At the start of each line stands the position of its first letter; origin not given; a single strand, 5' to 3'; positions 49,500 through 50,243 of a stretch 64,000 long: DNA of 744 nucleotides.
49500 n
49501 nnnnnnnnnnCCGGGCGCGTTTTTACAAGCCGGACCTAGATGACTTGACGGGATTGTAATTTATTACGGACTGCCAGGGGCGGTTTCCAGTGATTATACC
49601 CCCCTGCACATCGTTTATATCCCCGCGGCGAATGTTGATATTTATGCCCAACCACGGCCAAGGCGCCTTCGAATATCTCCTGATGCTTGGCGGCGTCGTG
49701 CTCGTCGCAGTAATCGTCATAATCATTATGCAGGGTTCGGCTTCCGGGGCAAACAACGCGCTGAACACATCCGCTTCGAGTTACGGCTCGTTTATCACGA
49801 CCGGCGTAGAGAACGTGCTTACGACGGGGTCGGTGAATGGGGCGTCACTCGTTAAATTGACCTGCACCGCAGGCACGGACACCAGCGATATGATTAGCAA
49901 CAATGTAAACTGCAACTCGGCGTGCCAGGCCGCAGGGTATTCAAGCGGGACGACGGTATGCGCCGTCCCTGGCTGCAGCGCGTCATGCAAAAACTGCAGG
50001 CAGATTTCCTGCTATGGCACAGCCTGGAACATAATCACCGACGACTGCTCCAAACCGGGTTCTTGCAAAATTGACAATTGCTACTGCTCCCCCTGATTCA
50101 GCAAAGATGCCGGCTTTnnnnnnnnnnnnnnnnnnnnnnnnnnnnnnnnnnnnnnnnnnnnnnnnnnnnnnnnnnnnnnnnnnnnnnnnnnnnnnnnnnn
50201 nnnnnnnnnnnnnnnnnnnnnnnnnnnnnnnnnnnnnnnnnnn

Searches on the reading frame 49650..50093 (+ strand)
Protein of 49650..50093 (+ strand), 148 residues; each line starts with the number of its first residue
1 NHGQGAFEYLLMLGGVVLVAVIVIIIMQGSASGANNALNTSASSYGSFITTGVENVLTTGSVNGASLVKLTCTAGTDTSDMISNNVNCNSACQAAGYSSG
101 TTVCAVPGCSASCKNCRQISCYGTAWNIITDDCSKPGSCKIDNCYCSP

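Call 4: search_protein_families(library=pfam, proteins=[window:49650-50093:+], max_evalue=10)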
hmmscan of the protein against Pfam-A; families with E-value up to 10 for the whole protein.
window:49650-50093:+ (148 aa): 1 family
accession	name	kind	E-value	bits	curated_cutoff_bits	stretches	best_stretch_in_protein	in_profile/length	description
PF04021.17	Class_IIIsignal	-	7.9e-07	29.3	23.7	1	3-27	3-27/27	Class III signal peptide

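Call 6: search_protein_families(library=ncbifam, proteins=[window:49650-50093:+], max_evalue=10)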
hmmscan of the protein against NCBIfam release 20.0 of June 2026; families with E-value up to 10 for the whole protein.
window:49650-50093:+ (148 aa): 1 family
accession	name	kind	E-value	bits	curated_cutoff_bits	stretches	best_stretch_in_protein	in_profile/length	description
TIGR04205.1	classIII_w_PIP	hypoth_equivalog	0.61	10.2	65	1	1-43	1-44/67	class III signal peptide domain-containing protein, archaeosortase D/PIP-CTERM system-associated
